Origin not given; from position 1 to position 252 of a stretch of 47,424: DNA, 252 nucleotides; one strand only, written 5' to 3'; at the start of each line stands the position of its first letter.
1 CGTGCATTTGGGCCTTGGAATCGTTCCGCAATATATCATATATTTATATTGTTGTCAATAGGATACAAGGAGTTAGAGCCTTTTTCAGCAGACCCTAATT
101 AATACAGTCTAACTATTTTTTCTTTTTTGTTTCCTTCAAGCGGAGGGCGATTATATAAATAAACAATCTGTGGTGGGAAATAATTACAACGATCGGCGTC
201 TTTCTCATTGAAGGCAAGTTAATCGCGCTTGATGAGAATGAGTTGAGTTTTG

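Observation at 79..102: The whole 47-kb locus is bracketed by perfect inverted 24-mers, one of them an IS terminus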

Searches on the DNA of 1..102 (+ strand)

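Call 35: search_dna_similar(query=window:1-102:+, collection=plasmids, mode=distant, max_evalue=1)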
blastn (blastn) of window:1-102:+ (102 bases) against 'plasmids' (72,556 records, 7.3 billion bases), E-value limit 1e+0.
Records with a match: 5; places in all: 7; records where one place covers at least 80% of the query: 0.
Best place of each record, by identity: 95-99% 2; 90-95% 2; 80-90% 1.
By first word of the organism name: Persicobacter 2; Fusobacterium 1; Calothrix 1; Klebsiella 1.
By predicted mobility (MOB-suite, as given by PLSDB): non-mobilizable 4; mobilizable 1.
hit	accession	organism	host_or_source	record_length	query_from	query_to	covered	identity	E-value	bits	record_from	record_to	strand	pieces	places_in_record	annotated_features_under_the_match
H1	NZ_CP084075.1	Fusobacterium vincentii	-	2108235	30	63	33%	88.6%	7e-2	43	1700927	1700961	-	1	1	none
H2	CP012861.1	Persicobacter sp. JZB09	cell culture,soil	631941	75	102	27%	93.1%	2e-1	41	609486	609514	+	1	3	record has no annotation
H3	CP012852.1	Persicobacter sp. JZB09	cell culture,soil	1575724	75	101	26%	92.9%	8e-1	39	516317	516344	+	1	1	none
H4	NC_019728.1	Calothrix sp. PCC 6303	-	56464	77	102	25%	96.2%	7e-2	44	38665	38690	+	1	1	none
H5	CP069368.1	Klebsiella pneumoniae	Homo sapiens,endotracheal aspirate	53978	32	55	24%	95.8%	8e-1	40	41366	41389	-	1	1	none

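Call 46: get_annotated_region(hit=H4, flank=2500)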
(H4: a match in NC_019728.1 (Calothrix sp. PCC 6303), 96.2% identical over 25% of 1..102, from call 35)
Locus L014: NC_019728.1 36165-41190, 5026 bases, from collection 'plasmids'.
description: Calothrix sp. PCC 6303 plasmid pCAL6303.02, complete sequence
organism: Calothrix sp. PCC 6303 (NCBI taxid 1170562)
taxonomy: Bacteria; Cyanobacteriota; Cyanophyceae; Nostocales; Calotrichaceae; Calothrix; Calothrix sp. PCC 6303
host: -; source: -; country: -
typing (MOB-suite, as given by PLSDB): mobilizable; replicon rep_cluster_1680; relaxase MOBP
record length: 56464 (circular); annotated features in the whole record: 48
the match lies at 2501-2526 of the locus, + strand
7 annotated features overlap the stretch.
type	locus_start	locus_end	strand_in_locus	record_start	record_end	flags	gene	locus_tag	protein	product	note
CDS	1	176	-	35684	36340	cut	-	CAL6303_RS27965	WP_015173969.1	hypothetical protein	-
CDS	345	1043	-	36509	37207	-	-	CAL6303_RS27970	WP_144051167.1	hypothetical protein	-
CDS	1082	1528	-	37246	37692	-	-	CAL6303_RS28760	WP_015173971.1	hypothetical protein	-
CDS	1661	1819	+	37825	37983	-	-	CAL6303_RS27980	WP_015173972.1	hypothetical protein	-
CDS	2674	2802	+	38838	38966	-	-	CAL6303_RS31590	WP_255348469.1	hypothetical protein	-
CDS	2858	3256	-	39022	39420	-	-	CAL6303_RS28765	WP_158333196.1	helix-turn-helix transcriptional regulator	-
CDS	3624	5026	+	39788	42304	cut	-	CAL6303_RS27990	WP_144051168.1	hypothetical protein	-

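Call 47: get_annotated_region(hit=H3, flank=2500)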
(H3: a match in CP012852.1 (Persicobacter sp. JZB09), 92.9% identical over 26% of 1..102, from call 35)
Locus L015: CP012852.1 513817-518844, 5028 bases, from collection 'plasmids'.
description: Persicobacter sp. JZB09 plasmid JZB09-Plasmid1, complete sequence
organism: Persicobacter sp. JZB09 (NCBI taxid 1085624)
taxonomy: Bacteria; Bacteroidota; Cytophagia; Cytophagales; Persicobacteraceae; Persicobacter; Persicobacter sp. JZB09
host: -; source: cell culture,soil; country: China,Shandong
typing (MOB-suite, as given by PLSDB): non-mobilizable
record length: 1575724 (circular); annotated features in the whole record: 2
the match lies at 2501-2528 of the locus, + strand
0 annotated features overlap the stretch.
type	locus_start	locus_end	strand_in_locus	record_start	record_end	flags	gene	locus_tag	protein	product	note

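Call 54: search_dna_similar(query=L015:600-2560:+, collection=plasmids, mode=near, max_rows=10)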
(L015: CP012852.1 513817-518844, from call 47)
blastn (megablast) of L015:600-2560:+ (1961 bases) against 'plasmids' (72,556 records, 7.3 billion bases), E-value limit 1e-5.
Records with a match: 5; places in all: 20; records where one place covers at least 80% of the query: 5.
Best place of each record, by identity: >=99% 2; 95-99% 3.
By first word of the organism name: Persicobacter 5.
By predicted mobility (MOB-suite, as given by PLSDB): non-mobilizable 5.
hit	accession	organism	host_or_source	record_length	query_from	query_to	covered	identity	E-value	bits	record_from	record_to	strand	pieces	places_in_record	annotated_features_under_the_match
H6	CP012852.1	Persicobacter sp. JZB09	cell culture,soil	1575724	1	1961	100%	100.0%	0e+0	3622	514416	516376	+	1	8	none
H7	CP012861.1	Persicobacter sp. JZB09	cell culture,soil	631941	242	1929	86%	99.3%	0e+0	3049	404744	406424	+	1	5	record has no annotation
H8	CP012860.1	Persicobacter sp. JZB09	cell culture,soil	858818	241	1938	87%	97.8%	0e+0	3683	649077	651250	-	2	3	record has no annotation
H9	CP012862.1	Persicobacter sp. JZB09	cell culture,soil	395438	242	1935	86%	97.8%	0e+0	2916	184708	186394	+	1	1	record has no annotation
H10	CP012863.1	Persicobacter sp. JZB09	cell culture,soil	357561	242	1930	86%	96.9%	0e+0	2820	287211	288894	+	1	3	record has no annotation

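Call 56: get_annotated_region(hit=H7, flank=100)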
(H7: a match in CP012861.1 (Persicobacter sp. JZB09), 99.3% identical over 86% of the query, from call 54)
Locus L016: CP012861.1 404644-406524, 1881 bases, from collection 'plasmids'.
description: Persicobacter sp. JZB09 plasmid JZB09-Plasmid3, complete sequence
organism: Persicobacter sp. JZB09 (NCBI taxid 1085624)
taxonomy: Bacteria; Bacteroidota; Cytophagia; Cytophagales; Persicobacteraceae; Persicobacter; Persicobacter sp. JZB09
host: -; source: cell culture,soil; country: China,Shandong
typing (MOB-suite, as given by PLSDB): non-mobilizable
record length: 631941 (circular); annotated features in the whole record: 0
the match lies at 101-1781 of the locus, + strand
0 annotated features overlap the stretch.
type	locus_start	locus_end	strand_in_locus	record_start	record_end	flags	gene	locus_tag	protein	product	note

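Call 57: get_annotated_region(hit=H9, flank=100)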
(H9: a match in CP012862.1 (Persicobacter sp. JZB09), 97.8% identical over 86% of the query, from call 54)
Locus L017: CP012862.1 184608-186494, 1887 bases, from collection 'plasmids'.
description: Persicobacter sp. JZB09 plasmid JZB09-Plasmid4, complete sequence
organism: Persicobacter sp. JZB09 (NCBI taxid 1085624)
taxonomy: Bacteria; Bacteroidota; Cytophagia; Cytophagales; Persicobacteraceae; Persicobacter; Persicobacter sp. JZB09
host: -; source: cell culture,soil; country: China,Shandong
typing (MOB-suite, as given by PLSDB): non-mobilizable
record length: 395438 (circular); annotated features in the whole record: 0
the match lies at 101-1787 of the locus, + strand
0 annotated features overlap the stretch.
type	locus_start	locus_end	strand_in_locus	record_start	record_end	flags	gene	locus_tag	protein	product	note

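Call 58: get_annotated_region(hit=H10, flank=100)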
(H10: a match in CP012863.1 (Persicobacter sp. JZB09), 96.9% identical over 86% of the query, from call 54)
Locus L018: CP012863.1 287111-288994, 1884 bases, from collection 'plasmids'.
description: Persicobacter sp. JZB09 plasmid JZB09-Plasmid5, complete sequence
organism: Persicobacter sp. JZB09 (NCBI taxid 1085624)
taxonomy: Bacteria; Bacteroidota; Cytophagia; Cytophagales; Persicobacteraceae; Persicobacter; Persicobacter sp. JZB09
host: -; source: cell culture,soil; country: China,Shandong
typing (MOB-suite, as given by PLSDB): non-mobilizable; replicon rep_cluster_923
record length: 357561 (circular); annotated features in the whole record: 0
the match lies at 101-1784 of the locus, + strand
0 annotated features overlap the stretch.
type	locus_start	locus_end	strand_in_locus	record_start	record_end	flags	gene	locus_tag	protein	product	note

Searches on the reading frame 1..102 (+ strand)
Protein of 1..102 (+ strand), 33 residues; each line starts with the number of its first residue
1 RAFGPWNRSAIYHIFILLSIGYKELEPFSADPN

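Call 50: search_protein_families(library=pfam, proteins=[L015:1809-2522:+, L015:1233-1766:+], max_evalue=0.01)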
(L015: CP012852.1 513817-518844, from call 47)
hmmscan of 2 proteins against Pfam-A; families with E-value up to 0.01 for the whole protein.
L015:1809-2522:+ (238 aa): 3 families
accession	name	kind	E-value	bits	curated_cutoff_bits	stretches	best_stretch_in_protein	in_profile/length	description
PF13586.12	DDE_Tnp_1_2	-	1.7e-10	41.6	29.2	1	101-191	3-86/86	Transposase DDE domain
PF01609.27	DDE_Tnp_1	-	0.00039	20.7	23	1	90-190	75-200/200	Transposase DDE domain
PF13751.12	DDE_Tnp_1_6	-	0.00061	20.5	25.1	1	140-193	71-124/125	Transposase DDE domain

L015:1233-1766:+ (178 aa): 0 families

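Call 53: search_protein_families(library=ncbifam, proteins=[L015:1809-2522:+, L015:1233-1766:+], max_evalue=0.01)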
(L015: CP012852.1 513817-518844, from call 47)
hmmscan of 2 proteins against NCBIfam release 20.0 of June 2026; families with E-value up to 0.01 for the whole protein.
L015:1809-2522:+ (238 aa): 5 families
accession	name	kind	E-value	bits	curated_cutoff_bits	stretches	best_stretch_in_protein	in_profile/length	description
NF033578.1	transpos_IS5_1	equivalog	1.8e-28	99.8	275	1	9-194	247-417/419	IS5 family transposase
NF033593.1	transpos_ISNCY_1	equivalog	2.9e-15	55.9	325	1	15-194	266-443/444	ISNCY family transposase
NF033581.1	transpos_IS5_4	equivalog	0.00019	20.9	140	1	42-191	146-285/285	IS5 family transposase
NF033551.1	transpos_IS1182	equivalog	0.00023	20.2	270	1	138-194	430-486/488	IS1182 family transposase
NF033520.1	transpos_IS982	equivalog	0.0016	18.1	130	1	93-178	148-229/243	IS982 family transposase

L015:1233-1766:+ (178 aa): 2 families
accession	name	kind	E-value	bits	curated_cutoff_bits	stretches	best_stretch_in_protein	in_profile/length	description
NF033578.1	transpos_IS5_1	equivalog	4.8e-26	91.8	275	1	9-174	79-230/419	IS5 family transposase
NF033593.1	transpos_ISNCY_1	equivalog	0.00013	20.8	325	1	75-166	125-212/444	ISNCY family transposase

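Call 63: search_protein_families(library=ncbifam, proteins=[L016:255-1811:+], max_evalue=0.001)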
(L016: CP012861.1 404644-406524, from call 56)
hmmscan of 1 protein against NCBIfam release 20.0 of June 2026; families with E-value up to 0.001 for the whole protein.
L016:255-1811:+ (519 aa): 4 families
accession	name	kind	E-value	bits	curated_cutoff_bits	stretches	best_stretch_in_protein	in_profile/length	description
NF033578.1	transpos_IS5_1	equivalog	4.6e-91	306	275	1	13-463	4-417/419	IS5 family transposase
NF033593.1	transpos_ISNCY_1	equivalog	6.3e-28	97.6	325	1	41-463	34-443/444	ISNCY family transposase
NF033581.1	transpos_IS5_4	equivalog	5.8e-13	48.8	140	1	29-118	3-92/285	IS5 family transposase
NF033551.1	transpos_IS1182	equivalog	5.8e-08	32.1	270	0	407-463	430-486/488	IS1182 family transposase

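Call 64: search_protein_families(library=pfam, proteins=[L016:255-1811:+], max_evalue=0.001)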
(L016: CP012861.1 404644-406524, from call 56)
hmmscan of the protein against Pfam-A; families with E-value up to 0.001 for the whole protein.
L016:255-1811:+ (519 aa): 2 families
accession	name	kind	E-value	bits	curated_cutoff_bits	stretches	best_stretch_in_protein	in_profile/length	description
PF05598.16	DUF772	-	9.8e-14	51.6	23.1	1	53-118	1-66/74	Transposase domain (DUF772)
PF13586.12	DDE_Tnp_1_2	-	3.2e-10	40.8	29.2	1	370-460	3-86/86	Transposase DDE domain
